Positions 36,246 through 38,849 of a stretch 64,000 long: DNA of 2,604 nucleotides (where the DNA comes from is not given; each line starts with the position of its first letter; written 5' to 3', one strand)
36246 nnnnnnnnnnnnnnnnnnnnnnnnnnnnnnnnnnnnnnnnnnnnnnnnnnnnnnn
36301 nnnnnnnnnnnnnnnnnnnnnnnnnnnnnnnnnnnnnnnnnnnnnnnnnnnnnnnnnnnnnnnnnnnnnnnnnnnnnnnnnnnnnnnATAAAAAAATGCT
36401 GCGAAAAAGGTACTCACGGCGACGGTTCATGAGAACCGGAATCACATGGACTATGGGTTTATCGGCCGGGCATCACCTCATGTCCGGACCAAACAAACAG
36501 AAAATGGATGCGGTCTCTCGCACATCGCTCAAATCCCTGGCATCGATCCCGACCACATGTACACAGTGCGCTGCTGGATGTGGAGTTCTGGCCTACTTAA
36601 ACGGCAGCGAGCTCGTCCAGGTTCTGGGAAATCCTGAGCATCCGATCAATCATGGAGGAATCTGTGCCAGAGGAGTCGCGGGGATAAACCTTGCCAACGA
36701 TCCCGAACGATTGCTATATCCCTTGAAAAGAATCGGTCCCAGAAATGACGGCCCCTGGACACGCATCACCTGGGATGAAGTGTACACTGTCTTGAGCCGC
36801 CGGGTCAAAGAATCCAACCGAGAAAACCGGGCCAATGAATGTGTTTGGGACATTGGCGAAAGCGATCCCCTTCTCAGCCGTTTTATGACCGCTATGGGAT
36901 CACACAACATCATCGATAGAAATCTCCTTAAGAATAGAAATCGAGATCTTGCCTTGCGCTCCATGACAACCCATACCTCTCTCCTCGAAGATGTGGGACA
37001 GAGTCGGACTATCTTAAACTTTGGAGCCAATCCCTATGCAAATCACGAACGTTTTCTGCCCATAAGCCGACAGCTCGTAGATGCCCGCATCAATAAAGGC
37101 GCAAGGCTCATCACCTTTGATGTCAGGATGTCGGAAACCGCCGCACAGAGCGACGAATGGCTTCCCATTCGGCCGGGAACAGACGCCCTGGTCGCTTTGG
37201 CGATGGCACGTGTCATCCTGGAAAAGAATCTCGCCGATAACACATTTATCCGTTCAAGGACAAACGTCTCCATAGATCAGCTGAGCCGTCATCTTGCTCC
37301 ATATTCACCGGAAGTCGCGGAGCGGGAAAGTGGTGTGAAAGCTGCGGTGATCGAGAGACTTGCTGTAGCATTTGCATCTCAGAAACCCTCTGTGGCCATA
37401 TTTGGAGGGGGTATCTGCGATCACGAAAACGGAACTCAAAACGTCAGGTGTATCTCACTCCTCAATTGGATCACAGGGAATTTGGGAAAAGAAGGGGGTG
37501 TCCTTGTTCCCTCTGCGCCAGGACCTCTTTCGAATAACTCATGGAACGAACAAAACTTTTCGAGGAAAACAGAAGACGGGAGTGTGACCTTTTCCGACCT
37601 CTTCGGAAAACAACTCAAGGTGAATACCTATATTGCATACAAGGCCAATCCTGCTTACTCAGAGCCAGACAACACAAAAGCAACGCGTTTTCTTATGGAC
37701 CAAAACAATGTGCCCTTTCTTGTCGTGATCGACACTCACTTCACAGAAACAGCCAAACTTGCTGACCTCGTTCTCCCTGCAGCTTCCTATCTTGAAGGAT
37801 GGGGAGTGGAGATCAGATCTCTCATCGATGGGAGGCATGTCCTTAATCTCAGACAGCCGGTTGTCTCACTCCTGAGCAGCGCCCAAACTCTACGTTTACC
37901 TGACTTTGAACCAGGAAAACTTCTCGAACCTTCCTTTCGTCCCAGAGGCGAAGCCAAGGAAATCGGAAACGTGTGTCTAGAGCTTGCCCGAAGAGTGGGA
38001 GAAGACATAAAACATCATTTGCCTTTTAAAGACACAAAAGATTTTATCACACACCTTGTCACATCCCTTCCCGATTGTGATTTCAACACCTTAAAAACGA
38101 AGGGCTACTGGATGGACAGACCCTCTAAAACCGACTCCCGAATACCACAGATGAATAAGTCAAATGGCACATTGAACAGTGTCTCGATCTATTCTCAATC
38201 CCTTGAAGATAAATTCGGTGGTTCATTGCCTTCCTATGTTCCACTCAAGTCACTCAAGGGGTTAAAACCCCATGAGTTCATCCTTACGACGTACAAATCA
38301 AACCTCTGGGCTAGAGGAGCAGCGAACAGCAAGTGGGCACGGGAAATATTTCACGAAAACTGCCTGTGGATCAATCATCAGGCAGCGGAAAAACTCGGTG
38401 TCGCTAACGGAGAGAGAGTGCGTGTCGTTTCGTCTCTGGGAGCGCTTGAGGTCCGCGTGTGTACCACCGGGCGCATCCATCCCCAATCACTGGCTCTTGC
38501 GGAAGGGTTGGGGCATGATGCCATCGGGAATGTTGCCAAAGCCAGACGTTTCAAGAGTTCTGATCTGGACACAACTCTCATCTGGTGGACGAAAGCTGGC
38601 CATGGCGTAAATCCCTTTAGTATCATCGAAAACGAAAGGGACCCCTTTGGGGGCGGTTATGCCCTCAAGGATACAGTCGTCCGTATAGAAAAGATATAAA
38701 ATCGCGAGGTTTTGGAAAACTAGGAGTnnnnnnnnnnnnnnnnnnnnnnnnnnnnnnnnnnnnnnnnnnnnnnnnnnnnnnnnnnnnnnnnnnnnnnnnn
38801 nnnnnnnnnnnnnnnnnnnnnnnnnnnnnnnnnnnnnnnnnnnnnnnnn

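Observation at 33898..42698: Seven-gene respiratory module with an unusual order: heptahaem cyt c, FeS, NrfD, MopB, beta-propeller, hexahaem NapC-like, fused DsrMK-like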

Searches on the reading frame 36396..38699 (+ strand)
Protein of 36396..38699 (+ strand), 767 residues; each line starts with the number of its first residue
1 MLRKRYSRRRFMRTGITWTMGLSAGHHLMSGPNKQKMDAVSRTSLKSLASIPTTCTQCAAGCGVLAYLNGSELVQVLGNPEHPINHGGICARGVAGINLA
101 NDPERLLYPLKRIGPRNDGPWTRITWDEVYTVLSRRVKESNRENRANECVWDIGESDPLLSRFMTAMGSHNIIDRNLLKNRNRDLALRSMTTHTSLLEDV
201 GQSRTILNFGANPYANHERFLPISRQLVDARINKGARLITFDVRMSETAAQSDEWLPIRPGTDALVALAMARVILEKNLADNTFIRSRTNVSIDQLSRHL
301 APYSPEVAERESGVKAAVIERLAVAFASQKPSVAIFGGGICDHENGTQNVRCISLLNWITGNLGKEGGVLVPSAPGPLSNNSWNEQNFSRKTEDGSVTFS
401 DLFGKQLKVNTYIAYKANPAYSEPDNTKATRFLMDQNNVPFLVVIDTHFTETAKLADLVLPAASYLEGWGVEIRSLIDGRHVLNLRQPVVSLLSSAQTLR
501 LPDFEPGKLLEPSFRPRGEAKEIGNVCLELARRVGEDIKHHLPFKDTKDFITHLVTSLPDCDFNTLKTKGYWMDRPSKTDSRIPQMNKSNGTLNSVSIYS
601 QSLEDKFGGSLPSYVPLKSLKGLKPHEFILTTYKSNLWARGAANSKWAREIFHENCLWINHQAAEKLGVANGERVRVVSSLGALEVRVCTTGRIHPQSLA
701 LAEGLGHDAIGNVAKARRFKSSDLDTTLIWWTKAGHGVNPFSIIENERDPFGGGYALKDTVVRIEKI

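Call 4: search_protein_families(library=pfam, proteins=[window:36396-38699:+], max_evalue=0.01)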
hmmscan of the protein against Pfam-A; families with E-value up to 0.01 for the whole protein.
window:36396-38699:+ (767 aa): 3 families
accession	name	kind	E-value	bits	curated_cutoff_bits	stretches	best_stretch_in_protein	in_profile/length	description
PF00384.28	Molybdopterin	-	5.4e-34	118.2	24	1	105-470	1-318/353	Molybdopterin oxidoreductase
PF04879.21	Molybdop_Fe4S4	-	1e-12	48.3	22.7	1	50-101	3-54/55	Molybdopterin oxidoreductase Fe4S4 domain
PF01568.27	Molydop_binding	-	1.6e-11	44.7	26.8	1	636-758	10-107/110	Molydopterin dinucleotide binding domain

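Call 5: search_protein_families(library=ncbifam, proteins=[window:36396-38699:+], max_evalue=0.01)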
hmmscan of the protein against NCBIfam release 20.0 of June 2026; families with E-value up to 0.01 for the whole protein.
window:36396-38699:+ (767 aa): 28 families (the best 25 are shown)
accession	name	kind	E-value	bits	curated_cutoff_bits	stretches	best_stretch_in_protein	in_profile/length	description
NF012032.0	PRK15488.1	equivalog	3.5e-77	260.1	694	3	6-371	3-363/759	thiosulfate reductase PhsA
TIGR01591.1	Fdh-alpha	equivalog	4.1e-65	220.1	666.25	2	53-372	1-320/672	formate dehydrogenase subunit alpha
TIGR02166.1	dmsA_ynfE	subfamily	2.2e-55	188.1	777.7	3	7-369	2-397/794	DMSO/selenate family reductase complex A subunit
NF041783.2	mnquin_red_QrcB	equivalog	1e-53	182.6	440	2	50-468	52-460/695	menaquinone reductase molybdopterin-binding-like subunit QrcB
TIGR03479.1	DMSO_red_II_alp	subfamily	6.2e-41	140.4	984.75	3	90-291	105-309/913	molybdopterin-dependent oxidoreductase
NF041885.1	selenate_YnfE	exception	2e-40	138.4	1675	3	198-368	214-403/805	selenate/tellurate reductase subunit YnfE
TIGR01553.1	formate-DH-alph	equivalog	2.8e-40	137.9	814.2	3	7-141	3-140/1009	formate dehydrogenase-N subunit alpha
NF047855.1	AssmNtatRedNasC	equivalog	7.9e-40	136.8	1100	2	51-367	21-340/708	assimilatory nitrate reductase catalytic subunit NasC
NF041714.1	arsenate_red_ArrA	equivalog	1.3e-37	129.4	1600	4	8-285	5-292/848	arsenate respiratory reductase molybdopterin-containing subunit ArrA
NF011566.1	PRK14990.1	exception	2e-37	128.6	1600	3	198-368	227-416/814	dimethylsulfoxide reductase subunit A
NF041323.1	Nitr_red_NasA_Halo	equivalog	3.3e-35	121.8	1000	3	197-368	147-310/673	assimilatory nitrate reductase NasA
NF041884.1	selenate_YnfF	exception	5.9e-35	120.4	1650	2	7-368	2-396/798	selenate/tellurate reductase subunit YnfF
NF041513.1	formate_DH_Act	exception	9.7e-30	103.1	1400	3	51-144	43-134/1067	formate dehydrogenase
NF011567.1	PRK14991.1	equivalog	2.3e-29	101.8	1750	4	202-295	284-380/1022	tetrathionate reductase subunit TtrA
NF010055.0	PRK13532.1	equivalog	2e-22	79.3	904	2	6-291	3-293/830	nitrate reductase catalytic subunit NapA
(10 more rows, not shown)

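Call 7: find_homologous_proteins(query=window:36396-38699:+, max_evalue=1e-20)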
Query window:36396-38699:+ (767 aa): 939 proteins with E <= 1e-20 among 8000 candidates; the best 120 are listed.
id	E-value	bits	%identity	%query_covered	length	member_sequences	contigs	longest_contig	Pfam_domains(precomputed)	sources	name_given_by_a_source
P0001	0.0e+0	1564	88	99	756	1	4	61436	PF00384.28,PF01568.28,PF04879.22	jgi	jgi:thiosulfate reductase/polysulfide reductase chain A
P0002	0.0e+0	1321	100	75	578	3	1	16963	PF00384.28,PF01568.28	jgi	-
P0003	0.0e+0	1158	67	100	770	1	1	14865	PF00384.28,PF01568.28,PF04879.22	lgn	-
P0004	0.0e+0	1120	65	100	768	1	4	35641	PF00384.28,PF01568.28,PF04879.22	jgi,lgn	jgi:thiosulfate reductase/polysulfide reductase chain A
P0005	0.0e+0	1083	64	98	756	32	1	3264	PF00384.28,PF01568.28,PF04879.22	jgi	jgi:anaerobic selenocysteine-containing dehydrogenase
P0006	0.0e+0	1067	62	99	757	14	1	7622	PF00384.28,PF01568.28,PF04879.22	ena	-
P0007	0.0e+0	1062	61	99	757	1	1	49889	PF00384.28,PF01568.28,PF04879.22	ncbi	-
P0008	0.0e+0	1061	62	99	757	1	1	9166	PF00384.28,PF01568.28,PF04879.22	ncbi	-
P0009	0.0e+0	1058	61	99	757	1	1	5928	PF00384.28,PF01568.28,PF04879.22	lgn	-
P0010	0.0e+0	1057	61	99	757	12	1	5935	PF00384.28,PF01568.28,PF04879.22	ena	-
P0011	0.0e+0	1053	60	100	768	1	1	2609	PF00384.28,PF01568.28,PF04879.22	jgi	jgi:thiosulfate reductase/polysulfide reductase chain A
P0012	0.0e+0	1051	61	99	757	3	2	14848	PF00384.28,PF01568.28,PF04879.22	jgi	jgi:anaerobic selenocysteine-containing dehydrogenase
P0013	0.0e+0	1051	60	100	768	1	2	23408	PF00384.28,PF01568.28,PF04879.22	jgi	jgi:thiosulfate reductase/polysulfide reductase chain A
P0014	0.0e+0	1042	60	99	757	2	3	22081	PF00384.28,PF01568.28,PF04879.22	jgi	jgi:thiosulfate reductase/polysulfide reductase chain A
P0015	0.0e+0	1038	60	100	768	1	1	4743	PF00384.28,PF01568.28,PF04879.22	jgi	jgi:thiosulfate reductase/polysulfide reductase chain A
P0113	4.5e-262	890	54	100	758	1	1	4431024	PF00384.28,PF01568.28,PF04879.22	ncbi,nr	ncbi:MAG: molybdopterin-dependent oxidoreductase [Candidatus Aminicenantes bacterium]|nr:MAG: molybd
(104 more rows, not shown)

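Call 8: search_solved_structures(query=window:36396-38699:+, max_evalue=0.00001, show_alignments=2)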
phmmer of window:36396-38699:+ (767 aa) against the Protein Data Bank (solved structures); distinct sequences matched with E-value up to 0.00001: 46.
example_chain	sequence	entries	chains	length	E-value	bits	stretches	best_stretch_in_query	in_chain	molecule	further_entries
2vpw_A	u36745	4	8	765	2.5e-39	138.5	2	30-375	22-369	THIOSULFATE REDUCTASE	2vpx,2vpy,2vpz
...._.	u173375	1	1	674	1.8e-36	129.1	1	50-370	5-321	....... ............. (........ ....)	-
9vap_A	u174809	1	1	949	4.8e-34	121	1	7-368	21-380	Formate dehydrogenase molybdopterin-binding subunit FdhA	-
7qv7_S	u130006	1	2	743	4.5e-33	117.8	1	51-372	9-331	Hydrogen dependent carbon dioxide reductase subunit FdhF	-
9wxb_B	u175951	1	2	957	1.5e-30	109.5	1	50-369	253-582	Formate dehydrogenase alpha subunit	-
7bkb_D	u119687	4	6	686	5.5e-30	107.6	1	49-369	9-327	Formate dehydrogenase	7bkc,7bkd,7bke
8rqz_C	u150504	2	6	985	2.6e-29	105.4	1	47-372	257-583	Probable oxidoreductase YjgC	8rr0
9gzq_A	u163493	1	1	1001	2.8e-29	105.3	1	47-372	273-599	Probable oxidoreductase YjgC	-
1aa6_A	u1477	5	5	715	1.6e-28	102.8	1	50-367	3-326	FORMATE DEHYDROGENASE H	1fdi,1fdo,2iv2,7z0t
8rcg_A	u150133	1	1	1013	2e-28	102.5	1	39-142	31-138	Formate dehydrogenase, alpha subunit, selenocysteine-containing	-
8cm7_A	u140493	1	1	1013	2e-28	102.5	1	39-142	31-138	Formate dehydrogenase, alpha subunit, selenocysteine-containing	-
2e7z_A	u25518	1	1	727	2.3e-28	102.3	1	54-365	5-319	Acetylene hydratase Ahy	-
6cz7_A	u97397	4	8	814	2.4e-28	102.2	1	51-284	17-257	ArrA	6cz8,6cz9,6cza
8cm4_A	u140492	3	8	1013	4.4e-28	101.3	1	39-142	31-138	Formate dehydrogenase, alpha subunit, selenocysteine-containing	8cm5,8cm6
6sdr_A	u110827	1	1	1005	4.7e-28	101.2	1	39-142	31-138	Formate dehydrogenase, alpha subunit, selenocysteine-containing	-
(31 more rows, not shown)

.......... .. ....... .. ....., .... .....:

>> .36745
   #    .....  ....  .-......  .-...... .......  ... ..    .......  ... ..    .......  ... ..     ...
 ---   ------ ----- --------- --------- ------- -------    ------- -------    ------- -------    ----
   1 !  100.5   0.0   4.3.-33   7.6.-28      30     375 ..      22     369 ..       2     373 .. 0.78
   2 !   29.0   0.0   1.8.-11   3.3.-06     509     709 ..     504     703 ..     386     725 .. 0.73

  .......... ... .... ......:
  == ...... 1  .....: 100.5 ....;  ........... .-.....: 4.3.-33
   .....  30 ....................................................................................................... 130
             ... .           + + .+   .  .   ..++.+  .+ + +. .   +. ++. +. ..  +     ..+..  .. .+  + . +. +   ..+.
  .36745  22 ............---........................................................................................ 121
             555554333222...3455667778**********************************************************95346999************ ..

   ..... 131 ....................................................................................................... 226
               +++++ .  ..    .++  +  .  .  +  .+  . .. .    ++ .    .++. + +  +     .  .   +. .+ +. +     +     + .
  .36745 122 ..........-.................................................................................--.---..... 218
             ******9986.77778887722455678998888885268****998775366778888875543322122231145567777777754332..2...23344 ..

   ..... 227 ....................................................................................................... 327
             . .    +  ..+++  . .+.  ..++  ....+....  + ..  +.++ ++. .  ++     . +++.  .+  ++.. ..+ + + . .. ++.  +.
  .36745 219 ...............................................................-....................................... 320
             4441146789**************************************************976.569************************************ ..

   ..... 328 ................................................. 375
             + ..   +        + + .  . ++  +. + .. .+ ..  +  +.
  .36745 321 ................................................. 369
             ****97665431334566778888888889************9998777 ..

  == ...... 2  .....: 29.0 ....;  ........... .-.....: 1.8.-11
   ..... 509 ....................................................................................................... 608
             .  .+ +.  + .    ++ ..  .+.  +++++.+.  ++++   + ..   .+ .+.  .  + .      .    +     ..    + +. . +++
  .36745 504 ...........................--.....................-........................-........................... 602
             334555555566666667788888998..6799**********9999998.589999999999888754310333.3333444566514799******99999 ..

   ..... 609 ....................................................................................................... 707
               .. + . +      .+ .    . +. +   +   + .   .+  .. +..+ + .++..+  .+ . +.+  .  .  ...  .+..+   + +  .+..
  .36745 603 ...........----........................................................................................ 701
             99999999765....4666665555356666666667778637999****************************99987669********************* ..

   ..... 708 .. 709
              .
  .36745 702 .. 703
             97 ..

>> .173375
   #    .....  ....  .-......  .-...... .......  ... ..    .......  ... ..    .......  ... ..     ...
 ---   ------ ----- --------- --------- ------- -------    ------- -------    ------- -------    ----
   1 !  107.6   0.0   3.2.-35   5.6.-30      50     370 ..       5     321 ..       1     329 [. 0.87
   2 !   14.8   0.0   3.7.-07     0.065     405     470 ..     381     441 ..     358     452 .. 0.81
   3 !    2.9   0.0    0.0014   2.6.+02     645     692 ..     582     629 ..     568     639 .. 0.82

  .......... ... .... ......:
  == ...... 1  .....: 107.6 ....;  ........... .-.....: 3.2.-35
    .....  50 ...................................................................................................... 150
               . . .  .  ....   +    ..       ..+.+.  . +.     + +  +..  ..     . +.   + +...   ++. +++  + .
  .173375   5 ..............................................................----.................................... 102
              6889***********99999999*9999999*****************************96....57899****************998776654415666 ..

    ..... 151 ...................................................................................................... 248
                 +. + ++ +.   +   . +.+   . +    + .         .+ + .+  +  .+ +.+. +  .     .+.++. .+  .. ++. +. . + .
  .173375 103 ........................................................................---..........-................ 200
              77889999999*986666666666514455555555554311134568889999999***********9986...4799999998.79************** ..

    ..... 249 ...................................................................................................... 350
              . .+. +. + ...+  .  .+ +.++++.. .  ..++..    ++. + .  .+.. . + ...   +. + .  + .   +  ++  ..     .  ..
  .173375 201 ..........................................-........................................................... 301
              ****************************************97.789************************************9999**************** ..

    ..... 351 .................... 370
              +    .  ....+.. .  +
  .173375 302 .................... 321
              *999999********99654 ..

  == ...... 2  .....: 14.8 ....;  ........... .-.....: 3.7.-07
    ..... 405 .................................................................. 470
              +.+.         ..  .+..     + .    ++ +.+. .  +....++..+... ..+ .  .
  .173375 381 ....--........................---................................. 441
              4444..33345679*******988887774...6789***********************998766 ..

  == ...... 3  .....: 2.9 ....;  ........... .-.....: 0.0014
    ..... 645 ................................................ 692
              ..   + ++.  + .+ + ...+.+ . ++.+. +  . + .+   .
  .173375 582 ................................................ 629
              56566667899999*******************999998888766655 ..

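Call 10: find_related_loci(query=window:36396-38699:+, collection=genome_contigs, flank=10000)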
Query window:36396-38699:+ (767 aa) in genome_contigs; peptide patterns used: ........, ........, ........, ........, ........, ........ (x = any residue, [..] = any of these).
17 stretches matched a pattern; 1 encode a relative of the query (tblastn E <= 1e-3); 1 distinct loci.
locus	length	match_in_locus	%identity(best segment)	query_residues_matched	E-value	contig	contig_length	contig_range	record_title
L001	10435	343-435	58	415-446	7e-5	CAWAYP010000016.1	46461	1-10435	MAG: uncultured Verrucomicrobiae bacterium isolate MFD05580.bin.1.99 genome assembly, contig: contig_51043, whole genome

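Call 11: find_encoding_contigs(protein=P0113, flank=10000, max_places=2)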
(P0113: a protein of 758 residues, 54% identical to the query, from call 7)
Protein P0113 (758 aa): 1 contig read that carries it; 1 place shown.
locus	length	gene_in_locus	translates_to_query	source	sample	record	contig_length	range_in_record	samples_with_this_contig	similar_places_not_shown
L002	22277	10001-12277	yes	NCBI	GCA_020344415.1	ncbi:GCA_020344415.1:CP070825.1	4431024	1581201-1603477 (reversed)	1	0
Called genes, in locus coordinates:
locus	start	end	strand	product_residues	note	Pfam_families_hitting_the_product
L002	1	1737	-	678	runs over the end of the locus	PF04055:Radical_SAM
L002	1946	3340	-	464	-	PF00890:FAD_binding_2 (faint), PF01134:GIDA (faint), PF01266:DAO (faint), PF03486:HI0933_like (faint), PF07992:Pyr_redox_2, PF12831:FAD_oxidored, PF00070:Pyr_redox, PF02852:Pyr_redox_dim, +2 more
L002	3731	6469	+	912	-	PF13620:CarboxypepD_reg, PF13715:CarbopepD_reg_2 (weak)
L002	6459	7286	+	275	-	-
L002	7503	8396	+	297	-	PF14522:Cytochrome_C7 (faint), PF14537:Cytochrom_c3_2 (faint)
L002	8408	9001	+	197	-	PF12838:Fer4_7 (weak), PF13247:Fer4_11, PF00037:Fer4 (weak), PF12797:Fer4_2 (weak), PF12837:Fer4_6, PF13237:Fer4_10 (weak), PF12838:Fer4_7 (weak), PF13187:Fer4_9 (weak), +2 more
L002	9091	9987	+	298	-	PF03916:NrfD, PF14589:NrfD_2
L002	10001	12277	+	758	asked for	PF04879:Molybdop_Fe4S4, PF00384:Molybdopterin, PF01568:Molydop_binding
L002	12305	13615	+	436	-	-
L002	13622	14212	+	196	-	PF03264:Cytochrom_NNT (faint), PF09699:Paired_CXXCH_1 (faint), PF14522:Cytochrome_C7 (faint), PF14537:Cytochrom_c3_2 (faint)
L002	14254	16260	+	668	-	PF02665:Nitrate_red_gam (weak), PF13534:Fer4_17 (faint), PF17179:Fer4_22 (faint), PF12797:Fer4_2 (weak), PF13183:Fer4_8, PF13187:Fer4_9, PF13237:Fer4_10, PF02754:CCG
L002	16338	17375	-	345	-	PF00155:Aminotran_1_2, PF01212:Beta_elim_lyase, PF01041:DegT_DnrJ_EryC1 (weak), PF00266:Aminotran_5 (faint)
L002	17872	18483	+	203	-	PF03793:PASTA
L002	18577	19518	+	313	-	PF01073:3Beta_HSD, PF01370:Epimerase, PF02719:Polysacc_synt_2, PF04321:RmlD_sub_bind, PF13460:NAD_binding_10 (faint), PF16363:GDP_Man_Dehyd, PF07993:NAD_binding_4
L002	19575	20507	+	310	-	PF13512:TPR_18 (faint), PF07719:TPR_2 (faint), PF13174:TPR_6 (faint), PF13525:YfiO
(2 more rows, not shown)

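Call 12: find_encoding_contigs(protein=P0001, flank=10000, max_places=2)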
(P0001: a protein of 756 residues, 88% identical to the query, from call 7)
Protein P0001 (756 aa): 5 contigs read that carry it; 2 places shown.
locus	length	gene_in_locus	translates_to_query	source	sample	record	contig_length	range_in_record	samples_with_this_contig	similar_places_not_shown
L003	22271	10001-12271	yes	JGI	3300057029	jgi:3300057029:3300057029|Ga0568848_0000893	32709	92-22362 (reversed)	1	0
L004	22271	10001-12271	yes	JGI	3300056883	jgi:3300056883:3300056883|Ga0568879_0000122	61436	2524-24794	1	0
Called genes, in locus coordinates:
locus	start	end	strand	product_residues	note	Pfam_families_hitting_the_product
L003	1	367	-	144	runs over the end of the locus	-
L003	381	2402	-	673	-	PF04055:Radical_SAM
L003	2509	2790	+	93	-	-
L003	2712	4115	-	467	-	PF01266:DAO (faint), PF03486:HI0933_like (faint), PF07992:Pyr_redox_2, PF12831:FAD_oxidored (weak), PF13450:NAD_binding_8 (faint), PF13738:Pyr_redox_3 (weak), PF00070:Pyr_redox, PF02852:Pyr_redox_dim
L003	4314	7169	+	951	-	PF13620:CarboxypepD_reg, PF25183:OMP_b-brl_4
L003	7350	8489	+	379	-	PF14522:Cytochrome_C7 (faint), PF14537:Cytochrom_c3_2 (faint), PF22113:Mtrc-MtrF_II-IV_dom (faint), PF09699:Paired_CXXCH_1 (faint)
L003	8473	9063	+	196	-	PF12838:Fer4_7 (weak), PF13247:Fer4_11, PF12797:Fer4_2 (weak), PF12837:Fer4_6, PF13237:Fer4_10 (weak), PF00037:Fer4 (weak), PF12838:Fer4_7, PF13187:Fer4_9 (weak), +3 more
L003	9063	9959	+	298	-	PF03916:NrfD, PF14589:NrfD_2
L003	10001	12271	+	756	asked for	PF04879:Molybdop_Fe4S4, PF00384:Molybdopterin, PF01568:Molydop_binding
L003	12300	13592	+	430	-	PF26549:Tricorn_N (faint)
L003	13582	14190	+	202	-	PF09699:Paired_CXXCH_1 (faint), PF14537:Cytochrom_c3_2 (faint), PF22113:Mtrc-MtrF_II-IV_dom (weak), PF03264:Cytochrom_NNT (weak), PF14522:Cytochrome_C7 (weak)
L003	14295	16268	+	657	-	PF02665:Nitrate_red_gam, PF11982:DUF3483 (faint), PF12797:Fer4_2 (weak), PF13183:Fer4_8, PF13187:Fer4_9, PF13237:Fer4_10, PF02754:CCG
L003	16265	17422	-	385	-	PF00155:Aminotran_1_2, PF01212:Beta_elim_lyase, PF01041:DegT_DnrJ_EryC1 (faint)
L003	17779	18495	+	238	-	PF03793:PASTA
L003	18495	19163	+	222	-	PF00215:OMPdecase (faint), PF00834:Ribul_P_3_epim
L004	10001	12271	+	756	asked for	PF04879:Molybdop_Fe4S4, PF00384:Molybdopterin, PF01568:Molydop_binding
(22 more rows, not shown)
